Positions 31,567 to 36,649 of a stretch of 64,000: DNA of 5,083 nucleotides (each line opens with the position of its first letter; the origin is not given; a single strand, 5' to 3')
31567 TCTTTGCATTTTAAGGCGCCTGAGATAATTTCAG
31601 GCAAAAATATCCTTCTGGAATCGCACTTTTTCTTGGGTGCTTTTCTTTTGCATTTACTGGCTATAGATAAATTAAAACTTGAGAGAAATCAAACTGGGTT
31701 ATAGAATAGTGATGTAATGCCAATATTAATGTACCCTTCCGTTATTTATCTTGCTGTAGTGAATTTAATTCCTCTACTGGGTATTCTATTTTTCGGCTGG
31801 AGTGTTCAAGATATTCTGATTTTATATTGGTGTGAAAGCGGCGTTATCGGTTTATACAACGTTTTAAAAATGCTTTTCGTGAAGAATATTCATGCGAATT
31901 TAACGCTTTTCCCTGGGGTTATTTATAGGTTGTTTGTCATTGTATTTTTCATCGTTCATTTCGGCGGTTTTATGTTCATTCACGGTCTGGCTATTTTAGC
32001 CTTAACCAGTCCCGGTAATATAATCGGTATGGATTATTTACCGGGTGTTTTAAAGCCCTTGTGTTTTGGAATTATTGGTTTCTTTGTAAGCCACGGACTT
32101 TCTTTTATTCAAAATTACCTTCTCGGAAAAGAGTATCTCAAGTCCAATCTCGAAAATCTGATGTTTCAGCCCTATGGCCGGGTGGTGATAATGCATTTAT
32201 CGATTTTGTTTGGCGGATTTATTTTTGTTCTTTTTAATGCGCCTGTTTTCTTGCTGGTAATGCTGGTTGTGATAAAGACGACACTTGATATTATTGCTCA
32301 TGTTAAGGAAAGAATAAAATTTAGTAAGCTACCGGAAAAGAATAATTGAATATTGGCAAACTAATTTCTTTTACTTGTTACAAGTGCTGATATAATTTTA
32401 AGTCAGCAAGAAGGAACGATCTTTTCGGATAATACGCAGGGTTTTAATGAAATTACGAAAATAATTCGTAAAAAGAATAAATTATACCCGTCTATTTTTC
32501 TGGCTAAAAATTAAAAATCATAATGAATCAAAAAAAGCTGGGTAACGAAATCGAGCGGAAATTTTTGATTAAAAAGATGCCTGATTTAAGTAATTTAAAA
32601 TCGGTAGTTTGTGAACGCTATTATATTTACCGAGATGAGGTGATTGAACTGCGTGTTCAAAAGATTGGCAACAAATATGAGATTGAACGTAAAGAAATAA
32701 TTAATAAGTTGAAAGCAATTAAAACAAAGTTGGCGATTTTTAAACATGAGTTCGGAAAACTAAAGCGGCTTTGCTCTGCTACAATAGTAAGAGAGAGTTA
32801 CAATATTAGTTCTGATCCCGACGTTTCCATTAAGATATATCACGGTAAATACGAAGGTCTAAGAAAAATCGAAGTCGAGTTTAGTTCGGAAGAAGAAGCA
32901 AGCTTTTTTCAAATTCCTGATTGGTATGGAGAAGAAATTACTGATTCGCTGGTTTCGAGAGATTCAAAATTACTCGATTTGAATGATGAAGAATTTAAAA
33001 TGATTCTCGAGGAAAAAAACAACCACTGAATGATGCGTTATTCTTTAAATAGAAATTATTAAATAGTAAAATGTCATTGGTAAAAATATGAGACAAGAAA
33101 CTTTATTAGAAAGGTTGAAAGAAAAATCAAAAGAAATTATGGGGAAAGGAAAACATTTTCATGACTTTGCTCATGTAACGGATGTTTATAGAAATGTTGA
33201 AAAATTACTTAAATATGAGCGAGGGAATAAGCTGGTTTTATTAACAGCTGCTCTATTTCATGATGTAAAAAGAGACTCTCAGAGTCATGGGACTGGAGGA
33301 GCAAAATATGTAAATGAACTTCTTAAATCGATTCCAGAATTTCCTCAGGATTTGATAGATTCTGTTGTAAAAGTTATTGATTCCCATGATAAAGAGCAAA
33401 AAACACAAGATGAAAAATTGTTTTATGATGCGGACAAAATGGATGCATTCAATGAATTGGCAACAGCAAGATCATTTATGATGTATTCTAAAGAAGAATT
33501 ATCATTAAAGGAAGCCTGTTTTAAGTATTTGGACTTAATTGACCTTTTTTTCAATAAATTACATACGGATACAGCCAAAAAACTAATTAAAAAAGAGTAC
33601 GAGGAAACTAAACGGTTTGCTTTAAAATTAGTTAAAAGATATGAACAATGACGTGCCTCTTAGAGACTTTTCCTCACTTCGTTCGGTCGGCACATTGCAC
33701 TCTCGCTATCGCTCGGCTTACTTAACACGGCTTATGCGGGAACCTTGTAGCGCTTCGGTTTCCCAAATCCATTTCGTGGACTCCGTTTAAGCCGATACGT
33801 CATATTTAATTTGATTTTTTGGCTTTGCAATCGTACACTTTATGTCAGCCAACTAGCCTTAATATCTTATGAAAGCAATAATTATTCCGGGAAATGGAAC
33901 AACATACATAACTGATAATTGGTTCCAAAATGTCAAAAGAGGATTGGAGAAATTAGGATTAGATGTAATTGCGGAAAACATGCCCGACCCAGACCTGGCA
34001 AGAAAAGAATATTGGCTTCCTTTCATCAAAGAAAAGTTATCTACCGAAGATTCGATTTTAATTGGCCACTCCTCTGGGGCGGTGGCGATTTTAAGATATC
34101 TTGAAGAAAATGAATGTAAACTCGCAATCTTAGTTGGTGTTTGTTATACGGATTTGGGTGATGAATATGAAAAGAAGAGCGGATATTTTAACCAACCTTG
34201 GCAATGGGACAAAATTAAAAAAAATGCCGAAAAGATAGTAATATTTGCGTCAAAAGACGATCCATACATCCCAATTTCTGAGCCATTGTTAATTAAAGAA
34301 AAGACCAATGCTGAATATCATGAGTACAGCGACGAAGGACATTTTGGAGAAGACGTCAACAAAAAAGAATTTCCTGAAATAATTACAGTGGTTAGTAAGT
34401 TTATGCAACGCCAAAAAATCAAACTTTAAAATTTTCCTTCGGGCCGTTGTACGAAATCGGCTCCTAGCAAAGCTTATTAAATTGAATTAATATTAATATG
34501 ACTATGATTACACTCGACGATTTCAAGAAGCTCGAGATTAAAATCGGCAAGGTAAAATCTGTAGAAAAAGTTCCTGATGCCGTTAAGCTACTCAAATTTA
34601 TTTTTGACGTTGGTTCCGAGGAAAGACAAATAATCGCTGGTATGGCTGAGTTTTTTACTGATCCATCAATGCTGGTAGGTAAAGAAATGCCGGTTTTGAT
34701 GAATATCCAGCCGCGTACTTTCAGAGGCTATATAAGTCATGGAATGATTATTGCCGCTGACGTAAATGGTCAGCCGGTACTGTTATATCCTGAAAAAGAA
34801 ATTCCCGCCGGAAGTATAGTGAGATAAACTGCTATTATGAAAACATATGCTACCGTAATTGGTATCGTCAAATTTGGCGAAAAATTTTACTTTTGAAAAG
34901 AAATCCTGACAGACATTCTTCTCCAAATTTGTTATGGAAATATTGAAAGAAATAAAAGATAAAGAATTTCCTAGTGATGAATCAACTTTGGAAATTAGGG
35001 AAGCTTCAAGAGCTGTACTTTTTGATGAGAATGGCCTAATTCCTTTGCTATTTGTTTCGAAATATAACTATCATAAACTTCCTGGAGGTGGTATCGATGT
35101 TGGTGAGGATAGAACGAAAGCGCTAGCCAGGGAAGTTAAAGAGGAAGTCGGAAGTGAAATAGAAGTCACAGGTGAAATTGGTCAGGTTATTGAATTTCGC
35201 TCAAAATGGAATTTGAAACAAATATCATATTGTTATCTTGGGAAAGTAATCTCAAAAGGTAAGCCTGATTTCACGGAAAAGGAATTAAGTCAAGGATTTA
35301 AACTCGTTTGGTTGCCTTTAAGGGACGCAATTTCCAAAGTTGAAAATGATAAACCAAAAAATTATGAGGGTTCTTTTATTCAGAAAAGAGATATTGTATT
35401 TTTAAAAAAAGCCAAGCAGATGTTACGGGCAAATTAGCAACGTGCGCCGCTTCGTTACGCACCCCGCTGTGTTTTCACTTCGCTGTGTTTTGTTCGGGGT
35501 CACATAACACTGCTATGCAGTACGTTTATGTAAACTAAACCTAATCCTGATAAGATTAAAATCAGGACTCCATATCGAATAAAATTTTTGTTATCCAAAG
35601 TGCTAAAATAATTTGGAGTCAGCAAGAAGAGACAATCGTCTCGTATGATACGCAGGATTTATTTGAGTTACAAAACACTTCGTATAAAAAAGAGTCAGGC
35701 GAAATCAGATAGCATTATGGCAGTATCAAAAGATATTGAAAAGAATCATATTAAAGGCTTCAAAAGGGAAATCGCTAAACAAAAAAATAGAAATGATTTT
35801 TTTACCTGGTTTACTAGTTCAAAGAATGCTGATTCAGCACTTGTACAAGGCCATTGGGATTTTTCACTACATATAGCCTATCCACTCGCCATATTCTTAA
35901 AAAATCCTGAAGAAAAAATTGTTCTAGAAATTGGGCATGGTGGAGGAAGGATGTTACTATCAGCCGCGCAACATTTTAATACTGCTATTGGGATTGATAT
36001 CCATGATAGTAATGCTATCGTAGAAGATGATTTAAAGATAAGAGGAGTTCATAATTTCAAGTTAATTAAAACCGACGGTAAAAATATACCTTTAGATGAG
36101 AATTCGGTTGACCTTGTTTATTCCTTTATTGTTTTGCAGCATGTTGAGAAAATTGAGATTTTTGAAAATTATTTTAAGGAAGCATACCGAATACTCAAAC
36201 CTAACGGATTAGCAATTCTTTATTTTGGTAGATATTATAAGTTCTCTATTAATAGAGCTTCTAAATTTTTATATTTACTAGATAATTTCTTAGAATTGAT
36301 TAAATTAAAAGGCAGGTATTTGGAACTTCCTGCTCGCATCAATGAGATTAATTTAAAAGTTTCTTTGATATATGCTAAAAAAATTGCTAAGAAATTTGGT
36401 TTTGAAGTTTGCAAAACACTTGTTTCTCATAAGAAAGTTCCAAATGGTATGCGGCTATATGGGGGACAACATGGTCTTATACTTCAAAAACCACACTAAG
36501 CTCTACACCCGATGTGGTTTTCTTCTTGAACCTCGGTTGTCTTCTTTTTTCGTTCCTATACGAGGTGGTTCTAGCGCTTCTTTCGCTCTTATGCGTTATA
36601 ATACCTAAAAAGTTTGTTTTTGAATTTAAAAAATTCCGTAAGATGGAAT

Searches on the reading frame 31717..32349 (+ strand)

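Call 93: search_protein_families(library=pfam, proteins=[window:31717-32349:+], max_evalue=0.001)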
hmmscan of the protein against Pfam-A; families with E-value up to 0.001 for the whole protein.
window:31717-32349:+ (210 aa): 1 family
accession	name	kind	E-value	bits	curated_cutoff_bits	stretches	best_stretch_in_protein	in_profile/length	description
PF20108.4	DUF6498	-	3.8e-53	180.3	23.7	1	7-204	10-203/207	Family of unknown function (DUF6498)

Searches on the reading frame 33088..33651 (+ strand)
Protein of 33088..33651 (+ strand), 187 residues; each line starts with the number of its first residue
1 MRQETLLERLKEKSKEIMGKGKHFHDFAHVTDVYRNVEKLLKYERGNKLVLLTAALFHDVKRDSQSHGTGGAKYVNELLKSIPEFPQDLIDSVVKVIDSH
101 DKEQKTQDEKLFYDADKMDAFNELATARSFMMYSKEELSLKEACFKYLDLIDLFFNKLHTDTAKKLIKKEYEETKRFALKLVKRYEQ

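Call 93: search_protein_families(library=pfam, proteins=[window:33088-33651:+], max_evalue=0.001)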
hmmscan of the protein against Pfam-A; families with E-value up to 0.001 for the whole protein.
window:33088-33651:+ (187 aa): 1 family
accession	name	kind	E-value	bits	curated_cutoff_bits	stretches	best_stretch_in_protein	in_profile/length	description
PF01966.28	HD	-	8.4e-07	29.7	22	1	27-120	2-115/116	HD domain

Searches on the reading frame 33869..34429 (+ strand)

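Call 93: search_protein_families(library=pfam, proteins=[window:33869-34429:+], max_evalue=0.001)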
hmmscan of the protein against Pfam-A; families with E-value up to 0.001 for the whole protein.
window:33869-34429:+ (186 aa): 2 families
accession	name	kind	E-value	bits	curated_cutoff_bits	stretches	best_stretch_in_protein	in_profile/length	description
PF06821.19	Ser_hydrolase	-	4.9e-11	43.3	22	1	4-175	2-170/172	Serine hydrolase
PF00561.26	Abhydrolase_1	-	2.6e-07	31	25.8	0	107-159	191-239/245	alpha/beta hydrolase fold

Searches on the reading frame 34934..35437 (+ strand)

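Call 93: search_protein_families(library=pfam, proteins=[window:34934-35437:+], max_evalue=0.001)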
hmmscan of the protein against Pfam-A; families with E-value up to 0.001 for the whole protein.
window:34934-35437:+ (167 aa): 2 families
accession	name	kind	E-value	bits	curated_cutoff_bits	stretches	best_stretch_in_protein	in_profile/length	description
PF00293.34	NUDIX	-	1.6e-13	51.2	21.1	1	24-140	5-127/134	NUDIX domain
PF13869.12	NUDIX_2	-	0.0007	19.5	27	1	21-110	42-135/188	Nucleotide hydrolase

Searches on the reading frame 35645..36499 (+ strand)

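Call 93: search_protein_families(library=pfam, proteins=[window:35645-36499:+], max_evalue=0.001)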
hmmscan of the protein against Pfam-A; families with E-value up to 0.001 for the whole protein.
window:35645-36499:+ (284 aa): 7 families
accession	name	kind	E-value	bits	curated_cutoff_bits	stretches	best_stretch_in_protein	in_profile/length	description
PF08241.18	Methyltransf_11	-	7.3e-17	62.2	21.2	1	94-191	1-94/95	Methyltransferase domain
PF13649.12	Methyltransf_25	-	5e-14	53.2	27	1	93-188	1-97/97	Methyltransferase domain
PF13489.12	Methyltransf_23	-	3.3e-09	37.1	27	1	81-192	14-116/164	Methyltransferase domain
PF08242.18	Methyltransf_12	-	3.9e-09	37.6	30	1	94-189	1-97/98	Methyltransferase domain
PF13847.12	Methyltransf_31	-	1.2e-07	32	27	1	91-191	5-108/145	Methyltransferase domain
PF02353.26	CMAS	-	7.3e-06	25.9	27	1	92-192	65-164/273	Mycolic acid cyclopropane synthetase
PF02390.23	Methyltransf_4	-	0.00085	19.3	24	0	90-171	2-77/173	Putative methyltransferase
